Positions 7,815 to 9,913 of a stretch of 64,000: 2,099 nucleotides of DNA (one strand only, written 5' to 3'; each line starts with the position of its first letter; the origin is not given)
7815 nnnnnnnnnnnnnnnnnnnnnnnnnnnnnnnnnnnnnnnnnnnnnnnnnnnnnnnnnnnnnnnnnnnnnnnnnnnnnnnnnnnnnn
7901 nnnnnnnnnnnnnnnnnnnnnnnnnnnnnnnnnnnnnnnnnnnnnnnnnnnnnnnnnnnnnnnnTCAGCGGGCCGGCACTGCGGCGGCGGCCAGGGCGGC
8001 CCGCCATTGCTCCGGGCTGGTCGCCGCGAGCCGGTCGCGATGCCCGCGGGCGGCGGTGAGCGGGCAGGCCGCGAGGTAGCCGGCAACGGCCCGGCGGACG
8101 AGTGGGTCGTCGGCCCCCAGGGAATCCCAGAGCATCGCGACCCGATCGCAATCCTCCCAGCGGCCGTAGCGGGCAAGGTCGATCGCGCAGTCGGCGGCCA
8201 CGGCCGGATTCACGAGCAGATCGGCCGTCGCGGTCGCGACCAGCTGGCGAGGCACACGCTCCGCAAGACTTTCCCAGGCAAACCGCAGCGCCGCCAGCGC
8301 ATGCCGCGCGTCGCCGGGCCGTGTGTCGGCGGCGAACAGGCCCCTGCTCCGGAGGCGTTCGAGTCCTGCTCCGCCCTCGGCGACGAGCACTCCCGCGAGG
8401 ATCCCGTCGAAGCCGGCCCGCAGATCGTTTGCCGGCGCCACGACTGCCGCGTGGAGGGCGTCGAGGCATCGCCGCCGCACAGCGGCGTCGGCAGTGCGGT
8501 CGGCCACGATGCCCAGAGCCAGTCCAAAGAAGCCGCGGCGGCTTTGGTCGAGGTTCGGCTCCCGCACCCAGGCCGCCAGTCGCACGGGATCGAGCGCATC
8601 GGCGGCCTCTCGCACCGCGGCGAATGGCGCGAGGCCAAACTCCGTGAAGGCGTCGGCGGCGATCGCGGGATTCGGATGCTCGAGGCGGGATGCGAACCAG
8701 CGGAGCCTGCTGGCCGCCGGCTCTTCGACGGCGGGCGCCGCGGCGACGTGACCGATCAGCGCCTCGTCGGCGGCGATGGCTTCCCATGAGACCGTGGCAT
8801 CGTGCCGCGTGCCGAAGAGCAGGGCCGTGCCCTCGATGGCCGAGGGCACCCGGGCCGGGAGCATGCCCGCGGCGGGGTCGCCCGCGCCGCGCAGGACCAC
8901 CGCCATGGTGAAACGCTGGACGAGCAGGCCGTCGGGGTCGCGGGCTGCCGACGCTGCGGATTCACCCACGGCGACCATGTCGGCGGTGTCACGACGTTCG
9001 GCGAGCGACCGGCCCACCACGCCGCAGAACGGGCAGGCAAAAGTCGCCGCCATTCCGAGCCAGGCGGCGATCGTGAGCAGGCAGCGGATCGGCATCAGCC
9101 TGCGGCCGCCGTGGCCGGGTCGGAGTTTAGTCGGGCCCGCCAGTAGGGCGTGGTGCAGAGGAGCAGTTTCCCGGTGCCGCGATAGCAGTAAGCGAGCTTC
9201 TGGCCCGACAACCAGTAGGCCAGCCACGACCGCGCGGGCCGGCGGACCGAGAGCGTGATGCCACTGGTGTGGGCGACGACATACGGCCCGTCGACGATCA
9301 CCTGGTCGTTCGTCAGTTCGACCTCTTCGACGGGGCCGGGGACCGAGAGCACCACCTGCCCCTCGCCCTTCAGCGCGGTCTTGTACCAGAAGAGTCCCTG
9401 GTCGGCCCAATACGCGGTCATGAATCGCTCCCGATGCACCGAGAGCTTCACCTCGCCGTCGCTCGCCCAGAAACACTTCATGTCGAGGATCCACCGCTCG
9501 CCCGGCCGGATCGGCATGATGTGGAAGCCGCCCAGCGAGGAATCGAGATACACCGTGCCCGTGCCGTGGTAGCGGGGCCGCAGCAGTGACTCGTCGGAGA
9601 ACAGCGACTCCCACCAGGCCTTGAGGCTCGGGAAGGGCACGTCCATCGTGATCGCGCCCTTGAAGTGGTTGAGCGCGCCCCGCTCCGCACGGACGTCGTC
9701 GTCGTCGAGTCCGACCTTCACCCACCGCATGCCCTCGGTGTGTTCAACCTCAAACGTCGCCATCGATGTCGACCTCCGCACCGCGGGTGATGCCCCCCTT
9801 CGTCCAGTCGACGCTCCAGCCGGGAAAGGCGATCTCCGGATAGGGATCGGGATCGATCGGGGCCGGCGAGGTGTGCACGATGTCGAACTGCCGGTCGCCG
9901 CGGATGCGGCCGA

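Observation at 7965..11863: Translationally coupled four-gene operon: DUF4239-like membrane protein, orphan Tat-lipoprotein UrtA/AmiC-type binding protein, AIM24 protein and a CPFC paralog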

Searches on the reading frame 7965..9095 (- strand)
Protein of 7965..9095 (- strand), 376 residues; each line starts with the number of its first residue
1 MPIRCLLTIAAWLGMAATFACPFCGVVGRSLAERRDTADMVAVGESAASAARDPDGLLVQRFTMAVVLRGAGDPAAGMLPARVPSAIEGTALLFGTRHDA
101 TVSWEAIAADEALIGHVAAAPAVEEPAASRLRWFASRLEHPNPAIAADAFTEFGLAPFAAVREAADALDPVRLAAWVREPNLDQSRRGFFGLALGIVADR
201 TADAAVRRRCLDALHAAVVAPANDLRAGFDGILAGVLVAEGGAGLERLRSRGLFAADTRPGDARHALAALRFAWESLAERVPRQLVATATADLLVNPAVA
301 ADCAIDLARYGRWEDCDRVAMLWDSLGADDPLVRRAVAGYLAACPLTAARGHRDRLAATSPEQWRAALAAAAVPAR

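Call 3: search_protein_families(library=pfam, proteins=[window:7965-9095:-], max_evalue=0.01)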
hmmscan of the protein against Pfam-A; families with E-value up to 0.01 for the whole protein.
window:7965-9095:- (376 aa): 0 families

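Call 5: search_protein_families(library=ncbifam, proteins=[window:7965-9095:-], max_evalue=0.01)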
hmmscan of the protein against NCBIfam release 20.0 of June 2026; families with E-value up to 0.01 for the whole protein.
window:7965-9095:- (376 aa): 0 families

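Call 71: search_solved_structures(query=A2, max_evalue=1)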
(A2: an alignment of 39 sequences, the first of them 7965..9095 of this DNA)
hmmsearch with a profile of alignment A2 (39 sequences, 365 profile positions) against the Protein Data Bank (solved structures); distinct sequences matched with E-value up to 1: 0.

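Call 72: search_protein_families(library=pfam, alignment_id=A2, max_evalue=0.1)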
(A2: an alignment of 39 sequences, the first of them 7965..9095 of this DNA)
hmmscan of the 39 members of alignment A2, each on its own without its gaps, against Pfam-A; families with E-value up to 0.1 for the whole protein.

A. member 1, window:7965-9095:- (376 aa): 0 families

B. families by the number of members that match (of 39 scanned): 4 families
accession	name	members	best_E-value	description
PF13646.12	HEAT_2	22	3.9e-05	HEAT repeats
PF09535.15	Gmx_para_CXXCG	2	0.026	Protein of unknown function (Gmx_para_CXXCG)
PF25181.1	Phage_Bbp19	1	0.037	Bbp19-like phage protein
PF04995.19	CcmD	1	0.059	Heme exporter protein D (CcmD)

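Call 96: predict_structure(alignment_id=A3)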
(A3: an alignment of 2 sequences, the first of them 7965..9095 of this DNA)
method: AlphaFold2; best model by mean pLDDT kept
length: 376 residues; sequences in the alignment: 2
mean_pLDDT: 63.2   pTM: 0.62
mean pLDDT of the five models: 63.2, 57.6, 55.6, 51.3, 47.7
residues with pLDDT >= 90: 63; 70-90: 127; 50-70: 50; < 50: 136
segments of 3 or more residues with pLDDT < 50: 1-118, 121-124, 150-156, 223-225, 373-376
pLDDT, mean of each block of 10 residues (from residue 1): 27 26 32 34 32 34 34 30 23 27 31 47 55 62 54 50 77 85 73 90 94 87 57 90 93 79 82 84 94 87 85 91 74 80 89 88 77 39
secondary structure, 60 per line:
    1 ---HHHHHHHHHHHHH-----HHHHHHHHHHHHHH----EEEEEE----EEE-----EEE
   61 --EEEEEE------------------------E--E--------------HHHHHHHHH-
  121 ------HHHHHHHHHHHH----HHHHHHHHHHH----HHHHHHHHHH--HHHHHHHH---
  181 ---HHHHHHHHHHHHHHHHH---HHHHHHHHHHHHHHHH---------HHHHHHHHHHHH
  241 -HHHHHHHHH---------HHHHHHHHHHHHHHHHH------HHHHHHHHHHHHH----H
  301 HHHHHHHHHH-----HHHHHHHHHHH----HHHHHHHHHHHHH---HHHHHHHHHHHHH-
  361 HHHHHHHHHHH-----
elements in order: H4-16 H22-35 E40-45 E50-52 E58-60 E63-68 H111-119 H127-138 H143-153 H158-167 H170-177 H184-200 H204-219 H229-240 H242-250 H260-276 H283-295 H300-310 H316-326 H331-343 H347-359 H361-371

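Call 98: fold_search(model_id=the predicted structure, library=pdb)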
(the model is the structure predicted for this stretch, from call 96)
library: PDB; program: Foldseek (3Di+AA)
matches with E <= 10: 1108; with E <= 0.001: 0
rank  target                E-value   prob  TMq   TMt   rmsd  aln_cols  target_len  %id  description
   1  4d4z_B                5.1e-03  1.00  0.25  0.32  12.6       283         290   17  STRUCTURE OF HUMAN DEOXYHYPUSINE HYDROXYLASE in complex with glycerol (released 2015-04-15)
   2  7p0h_A                5.4e-03  1.00  0.40  0.37   5.4       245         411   17  Crystal structure of Helicobacter pylori ComF fused to an artificial alphaREP crystallization helper(named B2) (released 2022-04-06)
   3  6bzx_A                6.7e-03  1.00  0.41  0.52   5.3       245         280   18  Structure of the artificial complex alpha-Rep/Octarellin V.1 crystallized by counter diffusion in a capillary (released 2019-01-09)
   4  8a1i_A                1.2e-02  1.00  0.29  0.29  12.4       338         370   12  Crystal structure of murine Armc8 isoform beta (released 2023-04-12)
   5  4rv1_A                1.2e-02  1.00  0.28  0.27  11.0       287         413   14  Crystal Structure of Engineered Protein. Northeast Structural Genomics Consortium (NESG) Target OR497. (released 2014-12-10)
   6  4v3r_A                1.3e-02  1.00  0.28  0.34  10.5       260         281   15  Designed armadillo repeat protein with 5 internal repeats, 2nd generation C-cap and 3rd generation N-cap. (released 2016-01-13)
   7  4d4z_A                1.6e-02  1.00  0.24  0.31  12.9       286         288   17  STRUCTURE OF HUMAN DEOXYHYPUSINE HYDROXYLASE in complex with glycerol (released 2015-04-15)
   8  2jkr_A                1.8e-02  1.00  0.38  0.25   8.8       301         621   12  AP2 CLATHRIN ADAPTOR CORE with Dileucine peptide RM(phosphoS)QIKRLLSE (released 2008-10-28)
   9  4xl5_C                2.1e-02  1.00  0.42  0.59   6.0       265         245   16  X-ray structure of bGFP-A / EGFP complex (released 2015-08-19)
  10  7z0g_C                2.1e-02  1.00  0.34  0.51   8.3       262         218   17  CPAP:TUBULIN:IE5 ALPHAREP COMPLEX P1 SPACE GROUP (released 2022-04-13)
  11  7sqc_N1               2.1e-02  0.99  0.29  0.23  12.2       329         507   14  Ciliary C1 central pair apparatus isolated from Chlamydomonas reinhardtii (released 2022-04-13)
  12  7sqc_D0               2.2e-02  1.00  0.32  0.28   8.9       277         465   14  Ciliary C1 central pair apparatus isolated from Chlamydomonas reinhardtii (released 2022-04-13)
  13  7z0g_T                2.4e-02  1.00  0.34  0.51   8.3       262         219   17  CPAP:TUBULIN:IE5 ALPHAREP COMPLEX P1 SPACE GROUP (released 2022-04-13)
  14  4nee_B                2.8e-02  1.00  0.37  0.37   9.0       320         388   12  crystal structure of AP-2 alpha/simga2 complex bound to HIV-1 Nef (released 2014-01-29)
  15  9nkg_W                2.8e-02  0.98  0.25  0.22  12.4       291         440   12  Structure of substrate engaged MIDN-bound human 26S proteasome, EB-MIDN (Composite map) (released 2025-05-07)
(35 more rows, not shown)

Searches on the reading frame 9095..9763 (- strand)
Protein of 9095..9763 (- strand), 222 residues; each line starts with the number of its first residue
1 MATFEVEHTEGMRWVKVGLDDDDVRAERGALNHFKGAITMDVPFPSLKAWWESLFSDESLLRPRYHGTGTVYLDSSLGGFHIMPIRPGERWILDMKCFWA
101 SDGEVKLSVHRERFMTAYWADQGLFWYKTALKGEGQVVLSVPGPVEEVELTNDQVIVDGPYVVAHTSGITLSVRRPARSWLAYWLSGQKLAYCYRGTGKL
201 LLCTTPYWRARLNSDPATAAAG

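Call 3: search_protein_families(library=pfam, proteins=[window:9095-9763:-], max_evalue=0.01)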
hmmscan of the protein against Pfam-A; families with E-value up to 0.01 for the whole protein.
window:9095-9763:- (222 aa): 1 family
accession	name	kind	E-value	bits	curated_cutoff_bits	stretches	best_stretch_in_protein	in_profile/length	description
PF01987.23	AIM24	-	3.3e-32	112.3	25.7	1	4-204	1-204/205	Mitochondrial biogenesis AIM24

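Call 5: search_protein_families(library=ncbifam, proteins=[window:9095-9763:-], max_evalue=0.01)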
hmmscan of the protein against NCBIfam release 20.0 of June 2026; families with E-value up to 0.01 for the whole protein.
window:9095-9763:- (222 aa): 1 family
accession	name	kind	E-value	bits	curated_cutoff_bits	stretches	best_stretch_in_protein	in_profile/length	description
TIGR00266.1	TIGR00266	hypoth_equivalog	4.5e-15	55.8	96.6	1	94-202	98-202/222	TIGR00266 family protein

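Call 26: search_solved_structures(query=window:9095-9763:-, max_evalue=0.01)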
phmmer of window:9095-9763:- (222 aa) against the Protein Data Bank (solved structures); distinct sequences matched with E-value up to 0.01: 1.
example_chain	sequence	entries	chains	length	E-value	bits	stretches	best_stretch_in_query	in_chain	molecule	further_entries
1pg6_A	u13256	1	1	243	0.0034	20.3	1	53-201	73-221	Hypothetical protein SpyM3_0169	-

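Call 62: search_dna_similar(query=window:9095-9763:-, collection=plasmids, mode=protein, max_evalue=0.00001, max_rows=30)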
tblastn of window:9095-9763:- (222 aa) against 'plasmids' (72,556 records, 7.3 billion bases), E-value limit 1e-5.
Records with a match: 7; places in all: 7; records where one place covers at least 80% of the query: 4.
Best place of each record, by identity: <60% 7.
By first word of the organism name: Haematobacter 1; Bacillus 1; Deinococcus 1; Subdoligranulum 1; Aureibacter 1; Antarctobacter 1; Flammeovirga 1.
By predicted mobility (MOB-suite, as given by PLSDB): non-mobilizable 7.
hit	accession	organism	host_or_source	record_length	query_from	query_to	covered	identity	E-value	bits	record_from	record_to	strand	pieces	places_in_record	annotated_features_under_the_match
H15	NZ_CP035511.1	Haematobacter massiliensis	single cell,human skin swab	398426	1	221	100%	38.0%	1e-46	171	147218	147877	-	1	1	AIM24 family protein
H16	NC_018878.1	Bacillus thuringiensis Bt407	-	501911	13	208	88%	28.8%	5e-19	92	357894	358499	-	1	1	AIM24 family protein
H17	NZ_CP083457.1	Deinococcus taeanensis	whole organism,coastal dune soil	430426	5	205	91%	27.3%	3e-10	67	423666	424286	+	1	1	AIM24 family protein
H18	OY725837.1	Subdoligranulum variabile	-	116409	58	205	67%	32.7%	7e-14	77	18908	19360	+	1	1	record has no annotation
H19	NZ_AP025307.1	Aureibacter tunicatorum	-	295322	22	200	81%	25.1%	5e-9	63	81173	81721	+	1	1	TIGR00266 family protein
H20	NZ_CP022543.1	Antarctobacter heliothermus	Skeletonema marinoi strain ST54,Cell ...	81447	12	146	61%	29.0%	3e-6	55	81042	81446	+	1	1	none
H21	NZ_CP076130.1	Flammeovirga kamogawensis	single bacterial isolate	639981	54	200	66%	25.3%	7e-7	57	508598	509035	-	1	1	TIGR00266 family protein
